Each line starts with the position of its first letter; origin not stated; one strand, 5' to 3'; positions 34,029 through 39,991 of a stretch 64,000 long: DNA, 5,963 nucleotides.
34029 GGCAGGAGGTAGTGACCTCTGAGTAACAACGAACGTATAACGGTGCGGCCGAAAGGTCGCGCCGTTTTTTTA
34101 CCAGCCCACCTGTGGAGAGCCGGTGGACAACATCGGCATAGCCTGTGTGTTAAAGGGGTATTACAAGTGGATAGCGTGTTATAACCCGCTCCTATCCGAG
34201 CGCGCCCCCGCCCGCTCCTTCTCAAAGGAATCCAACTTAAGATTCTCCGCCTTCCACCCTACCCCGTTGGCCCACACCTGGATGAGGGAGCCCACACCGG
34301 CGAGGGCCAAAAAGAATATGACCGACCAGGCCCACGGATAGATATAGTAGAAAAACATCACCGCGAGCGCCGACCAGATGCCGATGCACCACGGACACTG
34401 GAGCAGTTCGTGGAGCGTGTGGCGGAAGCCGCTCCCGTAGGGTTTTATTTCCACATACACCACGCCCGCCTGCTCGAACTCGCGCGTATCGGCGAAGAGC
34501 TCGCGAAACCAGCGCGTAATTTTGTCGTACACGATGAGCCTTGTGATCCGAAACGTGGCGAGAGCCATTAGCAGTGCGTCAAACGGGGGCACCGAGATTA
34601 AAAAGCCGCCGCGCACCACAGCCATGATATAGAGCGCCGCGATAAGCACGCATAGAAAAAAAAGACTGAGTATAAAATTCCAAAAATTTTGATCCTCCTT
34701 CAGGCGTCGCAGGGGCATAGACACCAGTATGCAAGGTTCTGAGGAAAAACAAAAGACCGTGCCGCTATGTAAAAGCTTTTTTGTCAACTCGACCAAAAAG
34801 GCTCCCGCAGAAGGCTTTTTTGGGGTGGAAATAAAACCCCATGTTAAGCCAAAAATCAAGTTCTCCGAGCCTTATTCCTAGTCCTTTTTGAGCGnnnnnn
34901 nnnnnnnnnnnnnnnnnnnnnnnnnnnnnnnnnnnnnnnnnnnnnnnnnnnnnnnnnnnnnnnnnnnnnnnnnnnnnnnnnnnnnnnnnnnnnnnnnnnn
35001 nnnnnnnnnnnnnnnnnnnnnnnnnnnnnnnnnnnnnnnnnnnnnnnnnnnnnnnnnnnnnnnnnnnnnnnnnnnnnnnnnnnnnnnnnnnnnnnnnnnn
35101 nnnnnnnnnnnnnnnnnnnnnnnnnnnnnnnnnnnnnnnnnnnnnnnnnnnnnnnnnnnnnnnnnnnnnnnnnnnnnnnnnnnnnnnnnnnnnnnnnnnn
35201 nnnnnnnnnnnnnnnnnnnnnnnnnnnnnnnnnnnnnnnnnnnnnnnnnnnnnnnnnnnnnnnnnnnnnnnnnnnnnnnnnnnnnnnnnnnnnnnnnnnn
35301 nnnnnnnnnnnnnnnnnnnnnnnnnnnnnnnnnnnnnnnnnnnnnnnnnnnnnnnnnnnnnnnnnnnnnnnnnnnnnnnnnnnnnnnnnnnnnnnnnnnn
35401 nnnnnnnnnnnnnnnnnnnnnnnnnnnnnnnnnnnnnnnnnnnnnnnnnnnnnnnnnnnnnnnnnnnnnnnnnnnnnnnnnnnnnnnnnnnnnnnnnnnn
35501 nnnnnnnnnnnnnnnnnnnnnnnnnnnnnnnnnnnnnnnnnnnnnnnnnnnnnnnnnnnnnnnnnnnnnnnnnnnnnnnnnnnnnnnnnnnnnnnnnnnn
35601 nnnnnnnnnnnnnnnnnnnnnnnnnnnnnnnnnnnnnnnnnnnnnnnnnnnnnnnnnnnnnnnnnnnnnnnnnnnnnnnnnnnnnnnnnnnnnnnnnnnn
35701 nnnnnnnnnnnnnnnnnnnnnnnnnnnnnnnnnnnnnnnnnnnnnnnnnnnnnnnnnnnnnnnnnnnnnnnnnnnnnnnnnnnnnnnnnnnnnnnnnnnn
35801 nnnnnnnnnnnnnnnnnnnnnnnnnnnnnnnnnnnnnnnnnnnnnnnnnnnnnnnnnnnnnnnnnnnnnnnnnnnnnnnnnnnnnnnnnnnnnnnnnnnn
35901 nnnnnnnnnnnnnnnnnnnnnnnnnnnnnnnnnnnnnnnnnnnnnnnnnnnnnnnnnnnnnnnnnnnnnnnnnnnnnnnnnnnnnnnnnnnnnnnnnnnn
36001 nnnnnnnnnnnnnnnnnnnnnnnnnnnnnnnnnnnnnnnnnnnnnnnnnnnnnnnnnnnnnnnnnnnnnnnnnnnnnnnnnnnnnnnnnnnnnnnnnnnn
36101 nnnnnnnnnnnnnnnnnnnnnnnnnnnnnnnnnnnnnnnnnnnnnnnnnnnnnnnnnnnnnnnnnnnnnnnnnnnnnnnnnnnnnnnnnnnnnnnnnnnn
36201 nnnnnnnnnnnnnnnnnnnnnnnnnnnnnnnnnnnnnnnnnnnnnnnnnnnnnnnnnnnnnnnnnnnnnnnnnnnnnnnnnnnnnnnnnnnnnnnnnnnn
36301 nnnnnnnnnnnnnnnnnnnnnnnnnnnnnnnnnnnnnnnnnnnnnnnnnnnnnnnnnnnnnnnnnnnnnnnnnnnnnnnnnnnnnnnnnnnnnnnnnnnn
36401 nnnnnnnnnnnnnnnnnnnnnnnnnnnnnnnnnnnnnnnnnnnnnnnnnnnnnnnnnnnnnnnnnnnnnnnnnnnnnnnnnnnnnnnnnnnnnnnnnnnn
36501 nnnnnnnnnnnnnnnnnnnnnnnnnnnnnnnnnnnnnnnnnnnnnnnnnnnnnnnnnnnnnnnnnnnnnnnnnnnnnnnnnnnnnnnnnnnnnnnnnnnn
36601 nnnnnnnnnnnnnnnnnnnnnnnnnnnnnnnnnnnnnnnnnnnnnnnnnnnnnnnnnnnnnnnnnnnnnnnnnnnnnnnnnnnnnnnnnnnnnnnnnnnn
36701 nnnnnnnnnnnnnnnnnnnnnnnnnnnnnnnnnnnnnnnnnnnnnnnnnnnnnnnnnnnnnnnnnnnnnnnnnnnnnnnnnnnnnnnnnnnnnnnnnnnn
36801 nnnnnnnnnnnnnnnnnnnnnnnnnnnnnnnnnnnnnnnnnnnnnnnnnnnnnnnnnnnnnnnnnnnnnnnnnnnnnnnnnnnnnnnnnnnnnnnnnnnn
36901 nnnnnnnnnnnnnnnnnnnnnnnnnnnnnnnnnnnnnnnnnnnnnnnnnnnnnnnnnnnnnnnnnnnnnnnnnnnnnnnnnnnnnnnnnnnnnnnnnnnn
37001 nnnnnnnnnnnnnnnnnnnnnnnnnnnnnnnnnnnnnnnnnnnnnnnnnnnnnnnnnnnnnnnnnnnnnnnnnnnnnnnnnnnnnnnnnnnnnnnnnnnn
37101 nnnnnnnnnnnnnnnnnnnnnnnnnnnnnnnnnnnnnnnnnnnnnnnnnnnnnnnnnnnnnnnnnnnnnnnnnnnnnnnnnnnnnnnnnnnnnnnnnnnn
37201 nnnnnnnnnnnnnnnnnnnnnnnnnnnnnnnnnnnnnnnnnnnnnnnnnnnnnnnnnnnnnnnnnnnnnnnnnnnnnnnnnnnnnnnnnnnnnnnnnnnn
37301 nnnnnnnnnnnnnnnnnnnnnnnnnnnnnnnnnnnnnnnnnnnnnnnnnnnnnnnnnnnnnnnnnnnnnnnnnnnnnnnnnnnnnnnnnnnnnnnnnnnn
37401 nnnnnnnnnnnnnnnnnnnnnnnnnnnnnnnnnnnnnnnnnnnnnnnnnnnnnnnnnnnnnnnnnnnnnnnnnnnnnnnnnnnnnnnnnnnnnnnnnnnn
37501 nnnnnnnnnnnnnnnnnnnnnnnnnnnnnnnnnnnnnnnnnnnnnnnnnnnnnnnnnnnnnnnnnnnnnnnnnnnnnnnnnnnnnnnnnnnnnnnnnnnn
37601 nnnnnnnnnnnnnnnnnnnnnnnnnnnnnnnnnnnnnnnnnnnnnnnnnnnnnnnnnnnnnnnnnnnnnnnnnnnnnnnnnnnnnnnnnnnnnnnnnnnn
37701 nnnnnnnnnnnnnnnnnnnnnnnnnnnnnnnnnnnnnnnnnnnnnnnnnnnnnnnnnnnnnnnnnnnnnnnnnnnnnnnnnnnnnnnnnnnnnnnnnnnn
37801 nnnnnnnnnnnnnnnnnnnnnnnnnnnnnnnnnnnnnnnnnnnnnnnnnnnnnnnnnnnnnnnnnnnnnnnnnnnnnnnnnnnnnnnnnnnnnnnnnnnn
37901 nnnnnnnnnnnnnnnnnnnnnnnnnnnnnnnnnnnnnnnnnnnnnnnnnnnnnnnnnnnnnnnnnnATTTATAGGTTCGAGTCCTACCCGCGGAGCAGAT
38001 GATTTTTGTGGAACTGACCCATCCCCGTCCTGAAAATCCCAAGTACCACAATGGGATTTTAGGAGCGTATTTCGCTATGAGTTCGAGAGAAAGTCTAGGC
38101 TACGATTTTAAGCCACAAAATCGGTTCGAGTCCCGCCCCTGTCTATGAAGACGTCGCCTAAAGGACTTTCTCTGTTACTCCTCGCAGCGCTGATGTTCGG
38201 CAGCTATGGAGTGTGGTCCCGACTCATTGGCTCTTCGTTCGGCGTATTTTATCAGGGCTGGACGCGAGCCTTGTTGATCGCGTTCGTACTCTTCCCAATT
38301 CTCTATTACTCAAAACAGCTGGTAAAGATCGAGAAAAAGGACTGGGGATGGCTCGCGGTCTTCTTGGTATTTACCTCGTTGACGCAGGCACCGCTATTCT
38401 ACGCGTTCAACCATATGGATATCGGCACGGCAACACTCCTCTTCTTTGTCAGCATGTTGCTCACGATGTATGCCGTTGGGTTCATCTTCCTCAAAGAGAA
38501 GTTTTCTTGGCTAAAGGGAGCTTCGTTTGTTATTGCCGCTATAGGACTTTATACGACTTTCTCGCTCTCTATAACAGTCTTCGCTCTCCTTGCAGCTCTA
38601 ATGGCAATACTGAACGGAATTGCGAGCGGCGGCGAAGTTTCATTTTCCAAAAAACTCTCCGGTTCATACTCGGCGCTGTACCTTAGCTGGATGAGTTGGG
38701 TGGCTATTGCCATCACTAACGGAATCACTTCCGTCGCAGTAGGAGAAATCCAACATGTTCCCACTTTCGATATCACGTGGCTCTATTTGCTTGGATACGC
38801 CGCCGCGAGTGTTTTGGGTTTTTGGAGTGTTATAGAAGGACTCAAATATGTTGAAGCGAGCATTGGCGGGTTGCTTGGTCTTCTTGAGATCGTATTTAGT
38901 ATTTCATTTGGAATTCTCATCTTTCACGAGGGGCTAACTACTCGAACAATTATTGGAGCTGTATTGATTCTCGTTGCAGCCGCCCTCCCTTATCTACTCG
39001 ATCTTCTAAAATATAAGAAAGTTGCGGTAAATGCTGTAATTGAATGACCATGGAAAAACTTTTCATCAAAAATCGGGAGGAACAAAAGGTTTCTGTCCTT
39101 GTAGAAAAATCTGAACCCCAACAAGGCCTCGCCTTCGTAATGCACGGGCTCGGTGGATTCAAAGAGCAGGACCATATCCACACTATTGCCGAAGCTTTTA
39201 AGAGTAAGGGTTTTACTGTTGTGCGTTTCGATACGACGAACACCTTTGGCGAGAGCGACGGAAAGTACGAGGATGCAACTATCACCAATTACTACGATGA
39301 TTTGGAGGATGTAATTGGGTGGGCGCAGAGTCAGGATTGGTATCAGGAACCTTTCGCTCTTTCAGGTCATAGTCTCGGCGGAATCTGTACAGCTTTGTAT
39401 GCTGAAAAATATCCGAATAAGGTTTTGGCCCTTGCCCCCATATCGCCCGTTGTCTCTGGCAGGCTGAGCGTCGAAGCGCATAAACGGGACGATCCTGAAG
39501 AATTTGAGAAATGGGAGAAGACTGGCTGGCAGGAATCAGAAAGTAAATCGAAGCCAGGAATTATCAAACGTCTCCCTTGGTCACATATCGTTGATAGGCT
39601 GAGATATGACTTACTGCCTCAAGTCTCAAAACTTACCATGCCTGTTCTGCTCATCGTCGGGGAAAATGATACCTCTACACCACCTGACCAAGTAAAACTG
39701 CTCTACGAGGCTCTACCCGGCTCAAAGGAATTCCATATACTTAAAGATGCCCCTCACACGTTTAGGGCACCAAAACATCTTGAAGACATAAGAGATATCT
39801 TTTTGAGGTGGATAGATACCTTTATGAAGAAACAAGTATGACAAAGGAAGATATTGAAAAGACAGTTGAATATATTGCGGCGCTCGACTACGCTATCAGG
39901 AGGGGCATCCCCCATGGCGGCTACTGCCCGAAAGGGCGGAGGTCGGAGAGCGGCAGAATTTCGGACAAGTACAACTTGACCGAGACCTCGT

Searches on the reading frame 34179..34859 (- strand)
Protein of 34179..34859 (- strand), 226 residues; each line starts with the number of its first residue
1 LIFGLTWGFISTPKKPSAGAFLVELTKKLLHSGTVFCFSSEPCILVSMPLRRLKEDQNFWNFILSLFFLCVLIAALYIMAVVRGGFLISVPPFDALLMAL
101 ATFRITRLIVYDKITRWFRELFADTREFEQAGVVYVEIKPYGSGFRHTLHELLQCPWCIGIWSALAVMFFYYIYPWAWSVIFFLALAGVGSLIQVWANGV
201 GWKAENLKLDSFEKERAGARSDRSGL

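Call 13: search_protein_families(library=pfam, proteins=[window:34179-34859:-], max_evalue=0.001)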
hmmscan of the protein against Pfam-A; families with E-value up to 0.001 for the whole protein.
window:34179-34859:- (226 aa): 1 family
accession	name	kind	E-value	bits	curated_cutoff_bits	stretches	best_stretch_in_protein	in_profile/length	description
PF07098.16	DUF1360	-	9.6e-27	93.4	21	1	97-195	1-100/102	Protein of unknown function (DUF1360)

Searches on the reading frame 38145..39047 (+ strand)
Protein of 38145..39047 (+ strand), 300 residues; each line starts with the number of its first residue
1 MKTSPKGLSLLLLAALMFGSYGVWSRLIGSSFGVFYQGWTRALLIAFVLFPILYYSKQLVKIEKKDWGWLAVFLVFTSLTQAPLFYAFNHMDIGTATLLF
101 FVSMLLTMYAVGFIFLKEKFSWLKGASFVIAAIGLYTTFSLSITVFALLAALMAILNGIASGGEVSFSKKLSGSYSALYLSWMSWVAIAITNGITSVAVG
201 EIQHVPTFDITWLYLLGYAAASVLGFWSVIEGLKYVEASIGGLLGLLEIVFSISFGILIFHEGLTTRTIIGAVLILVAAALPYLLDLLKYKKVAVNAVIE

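Call 13: search_protein_families(library=pfam, proteins=[window:38145-39047:+], max_evalue=0.001)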
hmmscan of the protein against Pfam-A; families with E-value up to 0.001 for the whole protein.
window:38145-39047:+ (300 aa): 1 family
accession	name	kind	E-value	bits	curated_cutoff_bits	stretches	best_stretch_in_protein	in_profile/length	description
PF00892.27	EamA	-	1.2e-26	94.1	28.2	2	6-138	2-133/135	EamA-like transporter family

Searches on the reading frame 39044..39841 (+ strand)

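Call 13: search_protein_families(library=pfam, proteins=[window:39044-39841:+], max_evalue=0.001)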
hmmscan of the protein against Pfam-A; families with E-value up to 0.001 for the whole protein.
window:39044-39841:+ (265 aa): 10 families
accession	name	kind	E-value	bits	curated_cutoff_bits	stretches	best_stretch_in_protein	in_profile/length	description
PF12146.15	Hydrolase_4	-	1.7e-20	73.8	27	2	27-144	4-118/239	Serine aminopeptidase, S33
PF00561.26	Abhydrolase_1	-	4.6e-16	59.7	25.8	1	33-148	6-103/245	alpha/beta hydrolase fold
PF02129.25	Peptidase_S15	-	6.4e-13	49.4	23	1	47-158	46-152/262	X-Pro dipeptidyl-peptidase (S15 family)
PF20408.4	Abhydrolase_11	-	5.7e-10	39.7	27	1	31-122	6-96/193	Alpha/beta hydrolase domain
PF00326.27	Peptidase_S9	-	2e-09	37.7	22.6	1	78-263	39-212/213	Prolyl oligopeptidase family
PF12697.13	Abhydrolase_6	-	4.1e-07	31.3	26.3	1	33-238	4-204/217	Alpha/beta hydrolase family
PF01738.24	DLH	-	2.3e-06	27.8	21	0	194-244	139-192/217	Dienelactone hydrolase family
PF10142.15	PhoPQ_related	-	4e-05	22.9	20.3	1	180-257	248-321/367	PhoPQ-activated pathogenicity-related protein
PF02273.21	Acyl_transf_2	-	4.6e-05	23.2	20.3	1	37-98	38-99/294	Acyl transferase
PF12740.14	PETase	-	5.3e-05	23.2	28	0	42-136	67-158/263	PET hydrolase-like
